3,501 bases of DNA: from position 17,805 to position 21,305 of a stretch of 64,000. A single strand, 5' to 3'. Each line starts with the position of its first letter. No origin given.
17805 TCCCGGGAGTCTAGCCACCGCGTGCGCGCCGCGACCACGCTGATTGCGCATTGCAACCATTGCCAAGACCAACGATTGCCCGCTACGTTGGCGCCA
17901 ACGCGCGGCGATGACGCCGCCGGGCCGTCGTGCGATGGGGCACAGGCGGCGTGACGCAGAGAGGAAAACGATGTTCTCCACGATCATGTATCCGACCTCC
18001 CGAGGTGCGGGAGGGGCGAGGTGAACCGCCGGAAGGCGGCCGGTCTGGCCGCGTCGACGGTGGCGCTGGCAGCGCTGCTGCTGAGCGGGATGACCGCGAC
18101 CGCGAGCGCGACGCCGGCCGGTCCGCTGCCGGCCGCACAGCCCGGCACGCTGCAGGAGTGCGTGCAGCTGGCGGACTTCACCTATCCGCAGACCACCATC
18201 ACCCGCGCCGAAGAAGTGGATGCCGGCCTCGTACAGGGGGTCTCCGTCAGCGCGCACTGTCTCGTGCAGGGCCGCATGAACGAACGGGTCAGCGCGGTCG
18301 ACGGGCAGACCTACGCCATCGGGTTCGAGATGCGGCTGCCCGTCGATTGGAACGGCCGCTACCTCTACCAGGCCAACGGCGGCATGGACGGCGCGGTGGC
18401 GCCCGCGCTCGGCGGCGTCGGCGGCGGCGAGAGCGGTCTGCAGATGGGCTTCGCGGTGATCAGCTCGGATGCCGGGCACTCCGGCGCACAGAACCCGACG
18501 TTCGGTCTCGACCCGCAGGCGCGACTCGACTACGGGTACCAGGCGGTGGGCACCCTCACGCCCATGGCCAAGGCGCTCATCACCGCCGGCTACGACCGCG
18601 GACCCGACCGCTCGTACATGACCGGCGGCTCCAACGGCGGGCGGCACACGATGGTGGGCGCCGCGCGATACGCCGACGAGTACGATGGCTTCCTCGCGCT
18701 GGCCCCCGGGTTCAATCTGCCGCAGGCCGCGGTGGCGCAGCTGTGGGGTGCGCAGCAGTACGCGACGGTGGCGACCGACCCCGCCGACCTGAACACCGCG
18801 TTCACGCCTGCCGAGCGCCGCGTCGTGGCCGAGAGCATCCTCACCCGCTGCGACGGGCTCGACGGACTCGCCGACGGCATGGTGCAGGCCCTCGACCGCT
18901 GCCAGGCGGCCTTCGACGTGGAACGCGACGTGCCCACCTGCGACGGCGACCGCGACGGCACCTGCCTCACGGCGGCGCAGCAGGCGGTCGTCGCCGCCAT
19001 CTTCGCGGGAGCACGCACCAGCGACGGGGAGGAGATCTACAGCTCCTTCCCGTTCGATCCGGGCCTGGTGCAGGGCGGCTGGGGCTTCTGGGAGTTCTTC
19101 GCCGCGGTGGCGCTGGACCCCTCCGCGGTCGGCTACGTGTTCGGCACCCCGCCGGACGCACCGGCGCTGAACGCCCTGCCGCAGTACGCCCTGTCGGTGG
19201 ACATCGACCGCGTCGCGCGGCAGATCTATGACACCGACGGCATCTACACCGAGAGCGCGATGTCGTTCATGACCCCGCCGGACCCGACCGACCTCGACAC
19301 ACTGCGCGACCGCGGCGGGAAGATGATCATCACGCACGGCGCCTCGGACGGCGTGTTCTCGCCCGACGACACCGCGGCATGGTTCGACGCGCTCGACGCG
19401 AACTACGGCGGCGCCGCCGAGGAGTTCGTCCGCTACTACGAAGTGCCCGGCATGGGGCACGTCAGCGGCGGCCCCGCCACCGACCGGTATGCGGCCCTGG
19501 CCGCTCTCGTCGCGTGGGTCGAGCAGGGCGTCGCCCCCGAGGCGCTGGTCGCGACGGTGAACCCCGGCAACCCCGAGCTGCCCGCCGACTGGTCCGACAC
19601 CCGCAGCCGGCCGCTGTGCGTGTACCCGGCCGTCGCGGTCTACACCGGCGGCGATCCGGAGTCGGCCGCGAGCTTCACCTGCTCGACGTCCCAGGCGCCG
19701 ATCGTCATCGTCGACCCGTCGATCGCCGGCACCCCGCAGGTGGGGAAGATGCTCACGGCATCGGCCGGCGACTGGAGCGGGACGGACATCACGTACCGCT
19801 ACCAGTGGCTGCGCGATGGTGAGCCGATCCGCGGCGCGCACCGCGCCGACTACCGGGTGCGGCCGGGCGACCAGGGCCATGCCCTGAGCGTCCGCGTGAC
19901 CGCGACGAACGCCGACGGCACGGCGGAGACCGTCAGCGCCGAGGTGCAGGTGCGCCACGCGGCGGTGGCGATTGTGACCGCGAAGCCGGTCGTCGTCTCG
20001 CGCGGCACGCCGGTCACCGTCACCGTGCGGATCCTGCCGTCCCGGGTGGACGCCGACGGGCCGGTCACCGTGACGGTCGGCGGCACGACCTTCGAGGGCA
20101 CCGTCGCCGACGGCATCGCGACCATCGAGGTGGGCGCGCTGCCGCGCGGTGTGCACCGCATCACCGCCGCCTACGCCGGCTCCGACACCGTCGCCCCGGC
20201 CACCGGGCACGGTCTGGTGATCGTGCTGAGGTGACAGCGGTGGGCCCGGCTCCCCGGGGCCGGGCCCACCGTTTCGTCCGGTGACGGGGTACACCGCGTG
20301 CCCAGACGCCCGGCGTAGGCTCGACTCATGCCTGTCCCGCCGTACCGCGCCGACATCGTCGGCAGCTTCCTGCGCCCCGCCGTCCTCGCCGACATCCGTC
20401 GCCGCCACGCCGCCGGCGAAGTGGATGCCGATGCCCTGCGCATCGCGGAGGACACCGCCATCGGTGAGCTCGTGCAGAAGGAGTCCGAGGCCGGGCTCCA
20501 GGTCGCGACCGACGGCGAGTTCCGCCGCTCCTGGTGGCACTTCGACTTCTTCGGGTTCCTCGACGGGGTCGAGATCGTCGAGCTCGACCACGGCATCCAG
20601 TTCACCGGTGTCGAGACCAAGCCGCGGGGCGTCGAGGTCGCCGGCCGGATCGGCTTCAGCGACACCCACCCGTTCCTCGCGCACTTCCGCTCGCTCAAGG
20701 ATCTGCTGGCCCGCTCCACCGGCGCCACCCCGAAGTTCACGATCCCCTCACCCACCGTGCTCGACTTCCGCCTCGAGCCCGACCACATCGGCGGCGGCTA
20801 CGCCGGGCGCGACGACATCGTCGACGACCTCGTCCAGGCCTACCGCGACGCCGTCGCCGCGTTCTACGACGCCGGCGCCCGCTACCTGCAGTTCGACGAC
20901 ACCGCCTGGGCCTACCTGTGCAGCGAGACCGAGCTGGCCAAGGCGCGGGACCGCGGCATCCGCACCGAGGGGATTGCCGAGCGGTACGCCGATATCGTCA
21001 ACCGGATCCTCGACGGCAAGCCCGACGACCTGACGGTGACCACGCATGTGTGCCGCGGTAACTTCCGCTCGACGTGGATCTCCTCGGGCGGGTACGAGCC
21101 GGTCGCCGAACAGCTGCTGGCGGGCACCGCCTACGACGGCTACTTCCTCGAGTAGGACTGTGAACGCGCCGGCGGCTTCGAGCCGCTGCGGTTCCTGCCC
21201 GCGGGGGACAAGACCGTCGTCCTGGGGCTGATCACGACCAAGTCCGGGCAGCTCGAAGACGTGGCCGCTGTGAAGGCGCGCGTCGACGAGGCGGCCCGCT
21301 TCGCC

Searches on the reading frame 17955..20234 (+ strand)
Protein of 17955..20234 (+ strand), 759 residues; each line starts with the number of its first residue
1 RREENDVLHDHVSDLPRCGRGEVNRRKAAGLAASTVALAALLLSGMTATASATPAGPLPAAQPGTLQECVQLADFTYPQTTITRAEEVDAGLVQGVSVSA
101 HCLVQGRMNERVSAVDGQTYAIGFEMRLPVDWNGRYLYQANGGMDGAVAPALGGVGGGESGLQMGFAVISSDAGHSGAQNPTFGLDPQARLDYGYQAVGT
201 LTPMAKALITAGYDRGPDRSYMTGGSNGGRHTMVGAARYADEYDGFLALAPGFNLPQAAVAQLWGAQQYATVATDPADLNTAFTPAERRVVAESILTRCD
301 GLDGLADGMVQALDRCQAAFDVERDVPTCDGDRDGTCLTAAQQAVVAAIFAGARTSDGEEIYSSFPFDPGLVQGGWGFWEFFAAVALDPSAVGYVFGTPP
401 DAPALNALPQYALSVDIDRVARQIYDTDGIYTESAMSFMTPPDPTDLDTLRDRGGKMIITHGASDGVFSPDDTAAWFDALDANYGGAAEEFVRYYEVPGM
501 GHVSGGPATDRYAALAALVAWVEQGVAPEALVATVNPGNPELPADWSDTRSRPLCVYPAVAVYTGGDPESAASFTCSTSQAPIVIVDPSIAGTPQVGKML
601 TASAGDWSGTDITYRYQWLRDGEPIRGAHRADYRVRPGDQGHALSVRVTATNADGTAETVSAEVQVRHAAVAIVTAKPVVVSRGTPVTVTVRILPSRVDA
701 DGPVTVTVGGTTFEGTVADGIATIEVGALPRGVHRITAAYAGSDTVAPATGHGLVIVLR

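Call 70: search_protein_families(library=pfam, proteins=[window:17955-20234:+], max_evalue=0.000001)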
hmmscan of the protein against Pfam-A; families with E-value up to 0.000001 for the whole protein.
window:17955-20234:+ (759 aa): 3 families
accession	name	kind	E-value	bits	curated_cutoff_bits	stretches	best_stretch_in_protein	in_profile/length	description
PF07519.17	Tannase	-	7.9e-130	434.4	29.8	1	102-576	1-489/490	Tannase and feruloyl esterase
PF16640.11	Big_3_5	-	3.3e-10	40.8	35.5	1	674-751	1-80/88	Bacterial Ig-like domain (group 3)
PF00326.27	Peptidase_S9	-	3.2e-08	33.7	22.6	0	449-524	137-208/213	Prolyl oligopeptidase family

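Call 72: search_protein_families(library=ncbifam, proteins=[window:17955-20234:+], max_evalue=1e-20)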
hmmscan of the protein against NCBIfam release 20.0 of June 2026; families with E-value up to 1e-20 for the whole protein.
window:17955-20234:+ (759 aa): 0 families

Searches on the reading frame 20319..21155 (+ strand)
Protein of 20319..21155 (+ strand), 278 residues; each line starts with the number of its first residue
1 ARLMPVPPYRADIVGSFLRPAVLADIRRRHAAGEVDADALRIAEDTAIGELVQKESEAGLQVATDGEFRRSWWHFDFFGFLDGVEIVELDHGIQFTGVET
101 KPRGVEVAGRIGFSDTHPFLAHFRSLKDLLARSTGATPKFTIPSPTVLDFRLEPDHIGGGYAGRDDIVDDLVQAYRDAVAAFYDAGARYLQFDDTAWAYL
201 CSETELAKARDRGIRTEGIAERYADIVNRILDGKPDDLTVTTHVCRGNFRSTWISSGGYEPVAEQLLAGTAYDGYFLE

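Call 70: search_protein_families(library=pfam, proteins=[window:20319-21155:+], max_evalue=0.000001)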
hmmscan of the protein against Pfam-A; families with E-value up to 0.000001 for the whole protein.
window:20319-21155:+ (278 aa): 0 families

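Call 72: search_protein_families(library=ncbifam, proteins=[window:20319-21155:+], max_evalue=1e-20)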
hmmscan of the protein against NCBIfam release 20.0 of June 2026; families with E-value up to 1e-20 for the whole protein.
window:20319-21155:+ (278 aa): 2 families
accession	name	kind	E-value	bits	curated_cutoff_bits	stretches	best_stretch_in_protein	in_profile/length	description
NF005085.0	PRK06520.1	subfamily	1.1e-110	370.3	313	1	7-278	6-275/368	5-methyltetrahydropteroyltriglutamate--homocysteine S-methyltransferase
NF004875.0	PRK06233.1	equivalog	7.5e-80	268.5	576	1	8-278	9-277/373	vitamin B12 independent methionine synthase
